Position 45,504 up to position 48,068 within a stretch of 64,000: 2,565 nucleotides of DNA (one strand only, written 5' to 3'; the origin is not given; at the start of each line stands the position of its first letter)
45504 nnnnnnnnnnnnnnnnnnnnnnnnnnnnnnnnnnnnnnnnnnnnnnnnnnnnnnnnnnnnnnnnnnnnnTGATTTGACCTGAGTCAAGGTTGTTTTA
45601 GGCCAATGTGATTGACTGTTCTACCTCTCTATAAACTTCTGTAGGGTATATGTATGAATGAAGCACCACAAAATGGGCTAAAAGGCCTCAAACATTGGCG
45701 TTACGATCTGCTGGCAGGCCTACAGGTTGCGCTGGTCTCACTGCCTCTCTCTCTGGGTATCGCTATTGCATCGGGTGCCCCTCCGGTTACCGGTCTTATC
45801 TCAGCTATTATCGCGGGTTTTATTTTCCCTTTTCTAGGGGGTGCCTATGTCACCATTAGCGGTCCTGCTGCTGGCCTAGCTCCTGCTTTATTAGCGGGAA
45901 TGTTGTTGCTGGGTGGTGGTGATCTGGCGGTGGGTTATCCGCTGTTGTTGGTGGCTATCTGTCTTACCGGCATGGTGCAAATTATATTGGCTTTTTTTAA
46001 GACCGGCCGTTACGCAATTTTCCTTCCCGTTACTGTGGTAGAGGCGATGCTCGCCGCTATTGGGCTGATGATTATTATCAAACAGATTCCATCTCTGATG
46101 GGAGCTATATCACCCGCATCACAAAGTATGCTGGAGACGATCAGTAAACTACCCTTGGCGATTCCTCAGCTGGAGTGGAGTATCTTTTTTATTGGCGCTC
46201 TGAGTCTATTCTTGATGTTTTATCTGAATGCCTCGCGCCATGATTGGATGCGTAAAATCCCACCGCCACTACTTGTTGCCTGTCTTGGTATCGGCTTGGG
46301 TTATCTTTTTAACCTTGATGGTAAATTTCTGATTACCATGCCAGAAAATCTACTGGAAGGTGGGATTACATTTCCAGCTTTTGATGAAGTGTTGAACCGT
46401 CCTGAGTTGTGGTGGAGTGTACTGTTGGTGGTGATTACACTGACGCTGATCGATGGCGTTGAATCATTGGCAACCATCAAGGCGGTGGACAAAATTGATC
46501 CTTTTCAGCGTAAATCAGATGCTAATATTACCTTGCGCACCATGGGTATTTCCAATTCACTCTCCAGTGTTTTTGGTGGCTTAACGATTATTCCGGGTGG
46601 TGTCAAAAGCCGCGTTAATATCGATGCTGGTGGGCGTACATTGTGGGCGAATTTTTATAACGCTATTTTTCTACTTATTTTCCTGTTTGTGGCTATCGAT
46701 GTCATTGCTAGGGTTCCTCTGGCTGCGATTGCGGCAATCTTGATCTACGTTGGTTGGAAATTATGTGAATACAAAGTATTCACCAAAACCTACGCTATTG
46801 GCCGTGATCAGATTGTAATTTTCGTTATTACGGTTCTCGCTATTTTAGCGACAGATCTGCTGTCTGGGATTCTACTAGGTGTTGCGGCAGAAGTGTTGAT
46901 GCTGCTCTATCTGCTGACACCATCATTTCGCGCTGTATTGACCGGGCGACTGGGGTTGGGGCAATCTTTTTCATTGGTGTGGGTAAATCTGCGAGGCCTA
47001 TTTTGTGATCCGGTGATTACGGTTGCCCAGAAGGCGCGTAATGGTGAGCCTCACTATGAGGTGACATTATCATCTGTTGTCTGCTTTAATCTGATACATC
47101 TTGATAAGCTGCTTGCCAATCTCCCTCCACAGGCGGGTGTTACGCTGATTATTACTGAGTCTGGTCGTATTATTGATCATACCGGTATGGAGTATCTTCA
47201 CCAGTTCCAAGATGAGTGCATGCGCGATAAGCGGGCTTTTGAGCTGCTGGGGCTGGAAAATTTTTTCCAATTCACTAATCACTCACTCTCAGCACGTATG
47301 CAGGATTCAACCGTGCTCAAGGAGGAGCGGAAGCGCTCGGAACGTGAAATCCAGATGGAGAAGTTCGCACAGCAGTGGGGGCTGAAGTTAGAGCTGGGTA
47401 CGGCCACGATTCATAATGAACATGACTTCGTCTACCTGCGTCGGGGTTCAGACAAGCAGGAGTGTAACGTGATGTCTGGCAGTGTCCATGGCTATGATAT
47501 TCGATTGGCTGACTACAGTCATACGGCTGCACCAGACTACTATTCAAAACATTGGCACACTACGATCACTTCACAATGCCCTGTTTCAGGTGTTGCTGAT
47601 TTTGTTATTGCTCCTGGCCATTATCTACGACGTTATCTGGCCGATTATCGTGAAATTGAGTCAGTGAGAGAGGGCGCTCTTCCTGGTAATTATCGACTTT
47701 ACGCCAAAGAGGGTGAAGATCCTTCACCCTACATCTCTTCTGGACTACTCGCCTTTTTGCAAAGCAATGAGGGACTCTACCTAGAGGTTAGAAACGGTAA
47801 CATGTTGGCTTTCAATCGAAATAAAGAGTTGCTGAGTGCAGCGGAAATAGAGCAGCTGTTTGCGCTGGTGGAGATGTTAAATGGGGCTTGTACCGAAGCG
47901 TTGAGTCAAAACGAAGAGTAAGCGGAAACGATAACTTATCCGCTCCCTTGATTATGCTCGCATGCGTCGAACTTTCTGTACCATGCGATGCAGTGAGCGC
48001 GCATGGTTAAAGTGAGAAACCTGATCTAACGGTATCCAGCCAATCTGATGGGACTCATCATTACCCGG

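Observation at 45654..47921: SulP/BicA-like transporter with an unassigned ~200-aa C-terminal domain after the STAS domain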

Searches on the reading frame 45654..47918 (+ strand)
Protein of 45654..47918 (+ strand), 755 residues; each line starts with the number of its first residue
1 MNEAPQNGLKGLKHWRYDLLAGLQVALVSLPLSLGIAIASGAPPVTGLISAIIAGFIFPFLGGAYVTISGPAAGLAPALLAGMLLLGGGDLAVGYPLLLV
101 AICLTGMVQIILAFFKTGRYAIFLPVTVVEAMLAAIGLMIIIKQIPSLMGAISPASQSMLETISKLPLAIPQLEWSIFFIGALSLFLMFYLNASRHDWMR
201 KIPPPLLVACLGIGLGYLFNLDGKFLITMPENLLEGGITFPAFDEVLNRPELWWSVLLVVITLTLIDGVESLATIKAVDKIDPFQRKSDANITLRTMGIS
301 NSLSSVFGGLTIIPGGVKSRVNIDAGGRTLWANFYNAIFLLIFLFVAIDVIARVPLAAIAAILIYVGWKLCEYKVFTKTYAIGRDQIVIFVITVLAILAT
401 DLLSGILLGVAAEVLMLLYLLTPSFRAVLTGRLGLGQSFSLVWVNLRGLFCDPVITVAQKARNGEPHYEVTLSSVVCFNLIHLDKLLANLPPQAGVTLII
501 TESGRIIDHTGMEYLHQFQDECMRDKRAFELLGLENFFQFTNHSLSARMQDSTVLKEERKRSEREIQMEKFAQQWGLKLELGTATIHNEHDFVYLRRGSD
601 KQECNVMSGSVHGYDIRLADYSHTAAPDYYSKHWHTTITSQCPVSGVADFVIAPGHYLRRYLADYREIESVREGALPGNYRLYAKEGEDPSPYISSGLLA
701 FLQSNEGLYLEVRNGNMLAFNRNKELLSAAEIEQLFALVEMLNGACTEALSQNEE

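Call 3: search_protein_families(library=pfam, proteins=[window:45654-47918:+], max_evalue=1)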
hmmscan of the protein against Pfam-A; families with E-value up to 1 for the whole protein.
window:45654-47918:+ (755 aa): 1 family
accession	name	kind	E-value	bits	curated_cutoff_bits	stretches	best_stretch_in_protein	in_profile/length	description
PF00916.26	Sulfate_transp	-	9.3e-48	163.3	23.2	1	17-393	3-380/380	Sulfate permease family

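Call 4: search_protein_families(library=ncbifam, proteins=[window:45654-47918:+], max_evalue=1)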
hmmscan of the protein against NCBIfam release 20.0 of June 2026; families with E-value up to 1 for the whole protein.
window:45654-47918:+ (755 aa): 3 families
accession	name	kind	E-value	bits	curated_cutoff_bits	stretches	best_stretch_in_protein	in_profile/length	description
TIGR00815.1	sulP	subfamily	6.6e-46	156.9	380.45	1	13-420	12-424/565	sulfate permease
NF050096.1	BicarbTportBicA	equivalog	7.9e-41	140.2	880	1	13-411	10-398/547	bicarbonate transporter BicA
NF008660.1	PRK11660.1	equivalog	1.6e-34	119.2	614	1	12-414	26-438/572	C4-dicarboxylic acid transporter DauA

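Call 7: search_solved_structures(query=window:45654-47918:+, max_evalue=1)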
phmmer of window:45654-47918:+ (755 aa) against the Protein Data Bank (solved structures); distinct sequences matched with E-value up to 1: 22.
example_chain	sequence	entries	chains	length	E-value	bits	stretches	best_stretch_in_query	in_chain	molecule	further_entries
6ki1_A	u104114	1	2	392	4.6e-29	104.5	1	14-404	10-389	Low affinity sulfate transporter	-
5iof_A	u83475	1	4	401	1.2e-22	83.2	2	256-416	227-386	Sulphate transporter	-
5da0_A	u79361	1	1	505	1.4e-22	83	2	256-416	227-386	Sulphate transporter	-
7v73_A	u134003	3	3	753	9.6e-16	60.4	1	11-433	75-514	Prestin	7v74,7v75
7lhv_A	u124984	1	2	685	5.1e-15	58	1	13-428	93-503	Sulfate transporter 4.1, chloroplastic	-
9iar_B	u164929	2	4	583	1.2e-12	50.2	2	13-193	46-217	Sodium-independent sulfate anion transporter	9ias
8opq_A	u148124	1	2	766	9.2e-10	40.7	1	17-418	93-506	Solute carrier family 26 member 6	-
6rtc_A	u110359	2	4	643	3.8e-08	35.3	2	101-420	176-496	Solute carrier family 26 member 9,Solute carrier family 26 member 9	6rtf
7lgu_A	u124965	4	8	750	1.5e-07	33.3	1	17-427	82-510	Prestin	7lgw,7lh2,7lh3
7sun_A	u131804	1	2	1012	2.6e-07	32.5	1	17-427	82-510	Prestin, Enhanced Yellow Fluorescent Protein chimera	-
9u9f_A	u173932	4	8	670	4.5e-07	31.8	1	12-422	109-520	SULTR-like phosphorus distribution transporter | Os06g0143700 protein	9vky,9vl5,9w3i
7ch1_A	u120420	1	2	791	1.2e-06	30.4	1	101-419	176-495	Solute carrier family 26 member 9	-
9nf7_A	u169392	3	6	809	1.3e-06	30.2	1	15-420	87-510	Sulfate transporter | Probable Sulfate permease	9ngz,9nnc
7s8x_A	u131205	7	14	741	9.2e-06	27.4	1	17-425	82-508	Prestin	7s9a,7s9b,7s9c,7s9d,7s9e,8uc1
8tnw_A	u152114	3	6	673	0.0007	21.2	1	103-434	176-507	Sulfate transporter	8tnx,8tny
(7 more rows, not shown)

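Call 12: find_homologous_proteins(query=window:45654-47918:+, max_evalue=1e-30)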
Query window:45654-47918:+ (755 aa): 2540 proteins with E <= 1e-30 among 8000 candidates; the best 120 are listed.
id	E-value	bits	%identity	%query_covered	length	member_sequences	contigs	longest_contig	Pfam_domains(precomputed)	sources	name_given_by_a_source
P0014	0.0e+0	1688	100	100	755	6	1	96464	PF00916.27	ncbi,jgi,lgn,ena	-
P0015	0.0e+0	1444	85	99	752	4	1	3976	PF00916.27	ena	-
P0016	0.0e+0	1441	86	99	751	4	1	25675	PF00916.27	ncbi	-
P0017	0.0e+0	1413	83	100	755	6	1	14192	PF00916.27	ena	-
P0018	0.0e+0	1371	82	99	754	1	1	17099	PF00916.27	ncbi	-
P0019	0.0e+0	1305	77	100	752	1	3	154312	PF16983.12,PF00916.27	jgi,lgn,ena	-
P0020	0.0e+0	1294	77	100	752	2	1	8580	PF00916.27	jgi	-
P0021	0.0e+0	1279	76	99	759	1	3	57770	PF00916.27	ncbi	-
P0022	0.0e+0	1258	74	100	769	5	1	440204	PF00916.27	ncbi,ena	-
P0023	0.0e+0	1258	74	100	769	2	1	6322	PF00916.27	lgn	-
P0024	0.0e+0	1251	74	100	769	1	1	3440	PF00916.27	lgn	-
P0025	0.0e+0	1244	74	99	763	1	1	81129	PF00916.27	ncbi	ncbi:MAG: SulP family inorganic anion transporter [Pseudomonadota bacterium]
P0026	0.0e+0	1243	73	100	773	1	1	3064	PF00916.27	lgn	-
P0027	0.0e+0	1240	74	99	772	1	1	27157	PF00916.27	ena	-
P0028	0.0e+0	1238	72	100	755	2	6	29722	PF00916.27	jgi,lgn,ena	-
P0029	0.0e+0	1231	73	100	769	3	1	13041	PF00916.27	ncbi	-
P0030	0.0e+0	1231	73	99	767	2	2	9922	PF00916.27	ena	-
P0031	0.0e+0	1231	73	100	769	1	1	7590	PF00916.27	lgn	-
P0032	0.0e+0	1224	72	100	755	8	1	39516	PF00916.27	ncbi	-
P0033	0.0e+0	1217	72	99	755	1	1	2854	PF00916.27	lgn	-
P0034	0.0e+0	1215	71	100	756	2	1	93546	PF00916.27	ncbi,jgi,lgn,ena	-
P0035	0.0e+0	1210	72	99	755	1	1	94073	PF00916.27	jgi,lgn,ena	-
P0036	0.0e+0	1209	72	98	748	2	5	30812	PF00916.27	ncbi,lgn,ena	-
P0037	0.0e+0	1209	72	99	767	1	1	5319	PF00916.27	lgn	-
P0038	0.0e+0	1206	69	100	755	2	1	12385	PF00916.27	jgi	-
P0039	0.0e+0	1206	72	99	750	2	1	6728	PF00916.27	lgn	-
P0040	0.0e+0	1206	71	100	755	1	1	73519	PF00916.27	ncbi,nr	ncbi:MAG: SulP family inorganic anion transporter [Gammaproteobacteria bacterium]|nr:SulP family ino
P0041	0.0e+0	1204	69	99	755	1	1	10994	PF00916.27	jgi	-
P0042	0.0e+0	1203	71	99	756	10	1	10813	PF00916.27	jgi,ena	-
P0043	0.0e+0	1202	72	99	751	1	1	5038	PF00916.27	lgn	-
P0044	0.0e+0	1201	71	100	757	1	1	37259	PF00916.27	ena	-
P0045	0.0e+0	1200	71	100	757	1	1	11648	PF00916.27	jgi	-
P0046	0.0e+0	1199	69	99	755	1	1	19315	PF00916.27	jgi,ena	-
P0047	0.0e+0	1198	69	99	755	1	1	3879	PF00916.27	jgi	-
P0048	0.0e+0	1198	71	99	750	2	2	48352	PF00916.27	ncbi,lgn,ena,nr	ncbi:MAG TPA: SulP family inorganic anion transporter [Chromatiales bacterium]|nr:SulP family inorga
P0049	0.0e+0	1198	71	99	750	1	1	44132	PF00916.27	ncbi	-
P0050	0.0e+0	1197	72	99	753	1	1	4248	PF00916.27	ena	-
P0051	0.0e+0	1195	72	98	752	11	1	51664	PF00916.27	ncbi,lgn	-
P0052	0.0e+0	1195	71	99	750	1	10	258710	PF00916.27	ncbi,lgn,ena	-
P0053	0.0e+0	1195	71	100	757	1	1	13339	PF00916.27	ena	-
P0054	0.0e+0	1194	71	99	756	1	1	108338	PF00916.27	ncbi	-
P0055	0.0e+0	1194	70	99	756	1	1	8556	PF00916.27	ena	-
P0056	0.0e+0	1194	68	99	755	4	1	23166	PF00916.27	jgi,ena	-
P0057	0.0e+0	1194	69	99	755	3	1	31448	PF00916.27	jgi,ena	-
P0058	0.0e+0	1193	72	99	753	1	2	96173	PF00916.27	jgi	-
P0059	0.0e+0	1193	71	99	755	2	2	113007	PF00916.27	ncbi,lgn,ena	-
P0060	0.0e+0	1193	72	99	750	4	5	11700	PF00916.27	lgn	-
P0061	0.0e+0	1193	68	99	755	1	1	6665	PF00916.27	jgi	-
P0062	0.0e+0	1192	70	99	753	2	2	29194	PF00916.27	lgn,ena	-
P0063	0.0e+0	1188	72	99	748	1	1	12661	PF00916.27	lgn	-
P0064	0.0e+0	1188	71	99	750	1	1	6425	PF00916.27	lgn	-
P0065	0.0e+0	1186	69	99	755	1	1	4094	PF00916.27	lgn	-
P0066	0.0e+0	1185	70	100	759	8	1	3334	PF00916.27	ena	-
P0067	0.0e+0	1185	70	99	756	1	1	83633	PF00916.27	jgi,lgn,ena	-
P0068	0.0e+0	1184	70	99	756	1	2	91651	PF00916.27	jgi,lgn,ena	-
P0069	0.0e+0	1180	70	99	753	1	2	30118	PF00916.27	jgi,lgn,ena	-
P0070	0.0e+0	1180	70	99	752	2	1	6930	PF00916.27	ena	-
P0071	0.0e+0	1179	70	99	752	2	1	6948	PF00916.27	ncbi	-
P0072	0.0e+0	1178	70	99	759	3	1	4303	PF00916.27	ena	-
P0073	0.0e+0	1175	69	99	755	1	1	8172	PF00916.27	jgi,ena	-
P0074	0.0e+0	1174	70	99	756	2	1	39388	PF00916.27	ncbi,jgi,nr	ncbi:MAG: SulP family inorganic anion transporter [Gammaproteobacteria bacterium]|nr:SulP family ino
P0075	0.0e+0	1174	69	99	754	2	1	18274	PF00916.27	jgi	-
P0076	0.0e+0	1167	69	97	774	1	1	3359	PF00916.27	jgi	-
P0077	0.0e+0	1161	69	99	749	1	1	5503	PF00916.27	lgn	-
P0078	0.0e+0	1157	68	100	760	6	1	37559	PF00916.27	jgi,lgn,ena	-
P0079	0.0e+0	1157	68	99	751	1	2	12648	PF00916.27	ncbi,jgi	-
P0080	0.0e+0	1156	69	99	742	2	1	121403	PF00916.27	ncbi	-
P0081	0.0e+0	1156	70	96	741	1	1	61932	PF00916.27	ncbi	-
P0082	0.0e+0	1146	68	99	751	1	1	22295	PF00916.27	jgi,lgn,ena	-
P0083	0.0e+0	1142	67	99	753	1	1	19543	PF00916.27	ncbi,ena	-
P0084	0.0e+0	1140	67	99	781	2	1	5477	PF00916.27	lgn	-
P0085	0.0e+0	1134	67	99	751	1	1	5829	PF00916.27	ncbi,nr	ncbi:MAG: SulP family inorganic anion transporter [Gammaproteobacteria bacterium]|nr:SulP family ino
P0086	0.0e+0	1097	75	85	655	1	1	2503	PF00916.27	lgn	-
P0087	0.0e+0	1091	65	99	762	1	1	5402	PF16983.12,PF00916.27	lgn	-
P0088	0.0e+0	1080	65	98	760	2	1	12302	PF00916.27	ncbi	-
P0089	0.0e+0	1078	65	98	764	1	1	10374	PF00916.27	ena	-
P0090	0.0e+0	1076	65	99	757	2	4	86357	PF00916.27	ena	-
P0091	0.0e+0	1070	63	99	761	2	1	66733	PF00916.27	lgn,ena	-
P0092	0.0e+0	1068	64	99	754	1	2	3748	PF00916.27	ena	-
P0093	0.0e+0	1067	64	99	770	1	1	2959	PF00916.27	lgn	-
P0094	0.0e+0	1067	63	99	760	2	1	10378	PF00916.27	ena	-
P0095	0.0e+0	1064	65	98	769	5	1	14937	PF00916.27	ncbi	-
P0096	0.0e+0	1062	65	99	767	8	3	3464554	PF00916.27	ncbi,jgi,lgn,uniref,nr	ncbi:sulphate transporter [Thioalkalivibrio sulfidiphilus HL-EbGr7]|uniref:Sulphate transporter n=1 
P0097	0.0e+0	1062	64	99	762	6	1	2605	PF00916.27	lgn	-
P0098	0.0e+0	1062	63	98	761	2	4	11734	PF16983.12,PF00916.27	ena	-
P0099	0.0e+0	1061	64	98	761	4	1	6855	PF00916.27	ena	-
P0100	0.0e+0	1061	65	98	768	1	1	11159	PF00916.27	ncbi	-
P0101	0.0e+0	1059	65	98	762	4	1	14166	PF00916.27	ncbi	-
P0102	0.0e+0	1059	64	100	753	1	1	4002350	PF00916.27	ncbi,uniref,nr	ncbi:Sulfate permease and related transporters (MFS superfamily) [Thioalkalivibrio nitratireducens D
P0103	0.0e+0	1059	64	98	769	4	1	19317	PF00916.27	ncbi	-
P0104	0.0e+0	1058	64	98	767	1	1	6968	PF00916.27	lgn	-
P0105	0.0e+0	1058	63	99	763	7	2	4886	PF00916.27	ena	-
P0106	0.0e+0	1057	64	99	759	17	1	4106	PF00916.27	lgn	-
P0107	0.0e+0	1057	64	98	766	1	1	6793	PF00916.27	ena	-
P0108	0.0e+0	1056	63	99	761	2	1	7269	PF16983.12,PF00916.27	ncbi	-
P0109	0.0e+0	1055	64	98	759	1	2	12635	PF00916.27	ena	-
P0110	0.0e+0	1054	64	98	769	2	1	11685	PF00916.27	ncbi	-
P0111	0.0e+0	1054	64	99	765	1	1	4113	PF00916.27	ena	-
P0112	0.0e+0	1053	64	98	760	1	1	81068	PF00916.27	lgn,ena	-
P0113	0.0e+0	1053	63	99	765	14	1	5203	PF00916.27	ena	-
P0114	0.0e+0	1052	64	98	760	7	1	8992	PF00916.27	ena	-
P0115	0.0e+0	1050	64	98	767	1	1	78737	PF00916.27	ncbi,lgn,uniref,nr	ncbi:sulfate transporter [Thioalkalivibrio denitrificans]|uniref:Sulfate transporter n=1 Tax=Thioalk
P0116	0.0e+0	1050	64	98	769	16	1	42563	PF00916.27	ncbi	-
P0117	0.0e+0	1048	64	99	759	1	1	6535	PF00916.27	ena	-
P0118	0.0e+0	1048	63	98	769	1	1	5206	PF00916.27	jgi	jgi:carbonic anhydrase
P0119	0.0e+0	1047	62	100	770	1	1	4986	PF00916.27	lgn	-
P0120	0.0e+0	1047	64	98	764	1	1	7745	PF16983.12,PF00916.27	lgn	-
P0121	0.0e+0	1046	64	98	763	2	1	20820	PF00916.27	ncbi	-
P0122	0.0e+0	1044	63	99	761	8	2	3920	PF00916.27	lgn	-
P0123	0.0e+0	1043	64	98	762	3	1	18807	PF00916.27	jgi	-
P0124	0.0e+0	1042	65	98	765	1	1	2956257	PF00916.27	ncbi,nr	ncbi:SulP family inorganic anion transporter [Ectothiorhodospiraceae bacterium 2226]|nr:SulP family 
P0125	0.0e+0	1042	63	98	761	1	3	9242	PF00916.27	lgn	-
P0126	0.0e+0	1042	61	99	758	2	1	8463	PF16983.12,PF00916.27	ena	-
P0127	0.0e+0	1040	62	99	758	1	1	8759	PF16983.12,PF00916.27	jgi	jgi:MFS superfamily sulfate permease-like transporter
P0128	0.0e+0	1040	69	89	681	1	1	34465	PF00916.27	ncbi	ncbi:probable sulfate transporter, partial [hydrothermal vent metagenome]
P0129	0.0e+0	1039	63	98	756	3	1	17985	PF16983.12,PF00916.27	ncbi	-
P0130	0.0e+0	1038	64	99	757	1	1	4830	PF16983.12,PF00916.27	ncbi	-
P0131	0.0e+0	1036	63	98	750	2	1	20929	PF00916.27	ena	-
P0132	0.0e+0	1036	63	99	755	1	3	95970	PF16983.12,PF00916.27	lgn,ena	-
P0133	0.0e+0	1035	63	98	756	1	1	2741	PF16983.12,PF00916.27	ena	-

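Call 40: find_encoding_contigs(protein=P0014, flank=10000, max_places=2)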
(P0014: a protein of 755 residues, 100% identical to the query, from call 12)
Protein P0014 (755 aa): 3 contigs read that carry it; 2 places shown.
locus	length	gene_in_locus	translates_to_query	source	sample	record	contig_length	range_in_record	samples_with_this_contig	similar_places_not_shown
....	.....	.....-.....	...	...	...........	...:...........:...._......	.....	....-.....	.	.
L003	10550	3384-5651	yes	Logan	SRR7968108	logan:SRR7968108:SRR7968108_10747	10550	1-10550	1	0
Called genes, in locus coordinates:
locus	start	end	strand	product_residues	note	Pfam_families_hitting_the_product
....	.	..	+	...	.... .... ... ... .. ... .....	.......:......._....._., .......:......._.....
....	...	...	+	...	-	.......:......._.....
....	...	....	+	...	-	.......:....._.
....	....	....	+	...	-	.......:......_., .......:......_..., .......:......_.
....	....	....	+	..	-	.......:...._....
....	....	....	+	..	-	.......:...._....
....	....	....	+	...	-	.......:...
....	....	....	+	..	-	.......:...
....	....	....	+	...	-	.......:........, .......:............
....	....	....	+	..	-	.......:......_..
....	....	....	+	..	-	-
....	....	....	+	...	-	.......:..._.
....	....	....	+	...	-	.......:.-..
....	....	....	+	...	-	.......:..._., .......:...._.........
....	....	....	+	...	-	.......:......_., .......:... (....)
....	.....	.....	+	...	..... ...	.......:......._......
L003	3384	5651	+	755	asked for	PF00916:Sulfate_transp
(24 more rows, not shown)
